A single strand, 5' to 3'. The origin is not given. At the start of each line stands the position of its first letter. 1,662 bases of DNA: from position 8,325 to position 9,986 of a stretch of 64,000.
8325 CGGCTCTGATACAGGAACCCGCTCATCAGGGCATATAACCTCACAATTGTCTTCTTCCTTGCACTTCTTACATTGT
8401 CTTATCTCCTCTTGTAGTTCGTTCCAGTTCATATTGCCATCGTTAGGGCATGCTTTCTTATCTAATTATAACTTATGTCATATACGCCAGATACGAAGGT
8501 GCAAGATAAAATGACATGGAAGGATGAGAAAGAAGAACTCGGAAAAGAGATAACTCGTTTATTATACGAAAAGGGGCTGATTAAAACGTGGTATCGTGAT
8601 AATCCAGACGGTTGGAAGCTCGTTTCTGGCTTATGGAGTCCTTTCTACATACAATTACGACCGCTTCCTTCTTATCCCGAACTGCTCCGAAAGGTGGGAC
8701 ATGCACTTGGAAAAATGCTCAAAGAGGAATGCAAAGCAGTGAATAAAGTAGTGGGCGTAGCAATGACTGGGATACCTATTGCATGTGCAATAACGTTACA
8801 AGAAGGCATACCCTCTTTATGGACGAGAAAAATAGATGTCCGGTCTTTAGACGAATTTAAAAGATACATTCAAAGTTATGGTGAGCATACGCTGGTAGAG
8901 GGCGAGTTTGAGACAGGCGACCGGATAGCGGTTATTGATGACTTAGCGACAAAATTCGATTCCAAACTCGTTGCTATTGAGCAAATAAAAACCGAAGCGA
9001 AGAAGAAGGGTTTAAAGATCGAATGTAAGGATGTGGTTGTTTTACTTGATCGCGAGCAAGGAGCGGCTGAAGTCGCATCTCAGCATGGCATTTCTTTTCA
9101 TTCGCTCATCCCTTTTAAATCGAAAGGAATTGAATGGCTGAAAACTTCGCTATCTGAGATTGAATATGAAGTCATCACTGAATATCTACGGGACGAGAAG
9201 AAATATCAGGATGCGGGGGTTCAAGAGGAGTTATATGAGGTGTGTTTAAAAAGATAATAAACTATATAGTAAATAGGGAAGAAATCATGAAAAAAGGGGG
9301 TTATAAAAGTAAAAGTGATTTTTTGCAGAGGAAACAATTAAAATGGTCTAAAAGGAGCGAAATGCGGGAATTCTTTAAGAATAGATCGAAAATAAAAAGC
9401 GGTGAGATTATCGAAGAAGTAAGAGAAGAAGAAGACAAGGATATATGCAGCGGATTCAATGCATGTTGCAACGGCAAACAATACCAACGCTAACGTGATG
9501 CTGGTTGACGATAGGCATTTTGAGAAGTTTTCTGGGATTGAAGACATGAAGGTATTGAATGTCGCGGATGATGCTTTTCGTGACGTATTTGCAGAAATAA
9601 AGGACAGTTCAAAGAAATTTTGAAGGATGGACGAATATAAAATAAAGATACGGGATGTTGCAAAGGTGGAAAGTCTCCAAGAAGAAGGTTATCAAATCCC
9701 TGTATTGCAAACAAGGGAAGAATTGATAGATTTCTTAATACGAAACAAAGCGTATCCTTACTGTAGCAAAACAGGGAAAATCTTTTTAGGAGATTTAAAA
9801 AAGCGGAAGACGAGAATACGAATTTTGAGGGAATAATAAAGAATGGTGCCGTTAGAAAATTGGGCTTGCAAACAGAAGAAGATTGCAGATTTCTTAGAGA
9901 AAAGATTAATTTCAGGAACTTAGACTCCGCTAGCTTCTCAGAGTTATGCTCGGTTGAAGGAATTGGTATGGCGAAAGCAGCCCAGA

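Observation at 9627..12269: RadC-like JAB protein translationally coupled to an OLD-family ATPase/TOPRIM nuclease: candidate two-gene defense module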

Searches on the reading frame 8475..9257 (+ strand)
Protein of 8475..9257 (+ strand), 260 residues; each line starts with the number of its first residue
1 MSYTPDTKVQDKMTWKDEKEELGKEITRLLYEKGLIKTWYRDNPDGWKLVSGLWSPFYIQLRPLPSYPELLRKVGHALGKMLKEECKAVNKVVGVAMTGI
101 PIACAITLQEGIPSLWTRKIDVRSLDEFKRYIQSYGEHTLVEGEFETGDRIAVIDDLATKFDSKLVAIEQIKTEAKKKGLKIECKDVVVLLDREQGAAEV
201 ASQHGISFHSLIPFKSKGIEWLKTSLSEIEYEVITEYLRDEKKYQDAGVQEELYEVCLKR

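Call 4: search_protein_families(library=pfam, proteins=[window:8475-9257:+], max_evalue=0.01)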
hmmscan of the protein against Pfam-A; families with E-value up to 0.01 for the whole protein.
window:8475-9257:+ (260 aa): 0 families

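Call 6: search_protein_families(library=padloc, proteins=[window:8475-9257:+], max_evalue=0.01)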
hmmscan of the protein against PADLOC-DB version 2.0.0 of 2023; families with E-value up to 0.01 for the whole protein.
window:8475-9257:+ (260 aa): 0 families

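Call 7: search_protein_families(library=ncbifam, proteins=[window:8475-9257:+], max_evalue=0.01)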
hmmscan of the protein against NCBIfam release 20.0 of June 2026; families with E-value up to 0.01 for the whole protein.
window:8475-9257:+ (260 aa): 16 families
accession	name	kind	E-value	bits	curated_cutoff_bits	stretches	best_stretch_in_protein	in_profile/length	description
TIGR00336.1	pyrE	equivalog_domain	7.4e-19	68.2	106.8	1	47-214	14-170/173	orotate phosphoribosyltransferase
NF010382.0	PRK13809.1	equivalog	1.3e-16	60.7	208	1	19-213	6-177/210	orotate phosphoribosyltransferase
NF004034.0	PRK05500.1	equivalog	3.9e-16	58.7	656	1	50-215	308-454/478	bifunctional orotidine-5'-phosphate decarboxylase/orotate phosphoribosyltransferase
NF001729.0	PRK00455.1-3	equivalog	2.5e-15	56.5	245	1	17-215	7-189/231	orotate phosphoribosyltransferase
NF002635.0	PRK02304.1-4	subfamily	1.7e-12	47.2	146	1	68-213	36-173/188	adenine phosphoribosyltransferase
NF040646.1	HPT_Archaea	equivalog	7.5e-12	45.2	200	1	68-212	36-172/184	hypoxanthine/guanine phosphoribosyltransferase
TIGR01367.1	pyrE_Therm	equivalog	7.9e-09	35.4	150.25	1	49-197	19-148/187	orotate phosphoribosyltransferase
NF002620.0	PRK02277.1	subfamily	1e-07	31.8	115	1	59-201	57-187/201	orotate phosphoribosyltransferase-like protein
NF009211.0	PRK12560.1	equivalog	1.3e-06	28.3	188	1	68-216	34-178/187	adenine phosphoribosyltransferase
NF006671.0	PRK09219.1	equivalog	4.9e-06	26.2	177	1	68-212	32-176/192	xanthine phosphoribosyltransferase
TIGR01744.1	XPRTase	equivalog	1.1e-05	25.2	164.45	1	68-211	32-175/191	xanthine phosphoribosyltransferase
NF002636.0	PRK02304.1-5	equivalog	0.001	18.6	125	1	61-159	29-129/176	adenine phosphoribosyltransferase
TIGR01090.1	apt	equivalog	0.004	17.3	185.85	1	63-160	23-121/169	adenine phosphoribosyltransferase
NF002632.0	PRK02304.1-1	equivalog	0.0043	16.8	243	1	87-216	55-182/183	adenine phosphoribosyltransferase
NF006328.0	PRK08558.1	equivalog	0.0062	16.1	184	1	70-159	95-187/238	adenine phosphoribosyltransferase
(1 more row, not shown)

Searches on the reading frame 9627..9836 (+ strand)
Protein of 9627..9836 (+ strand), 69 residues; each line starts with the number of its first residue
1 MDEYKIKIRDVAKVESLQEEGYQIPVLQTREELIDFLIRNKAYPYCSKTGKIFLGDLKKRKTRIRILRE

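Call 4: search_protein_families(library=pfam, proteins=[window:9627-9836:+], max_evalue=0.01)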
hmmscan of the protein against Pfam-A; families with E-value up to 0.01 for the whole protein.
window:9627-9836:+ (69 aa): 0 families

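Call 6: search_protein_families(library=padloc, proteins=[window:9627-9836:+], max_evalue=0.01)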
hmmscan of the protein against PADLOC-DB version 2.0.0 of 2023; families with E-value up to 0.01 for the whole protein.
window:9627-9836:+ (69 aa): 0 families

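Call 7: search_protein_families(library=ncbifam, proteins=[window:9627-9836:+], max_evalue=0.01)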
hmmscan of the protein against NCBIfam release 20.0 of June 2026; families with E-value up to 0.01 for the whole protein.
window:9627-9836:+ (69 aa): 0 families
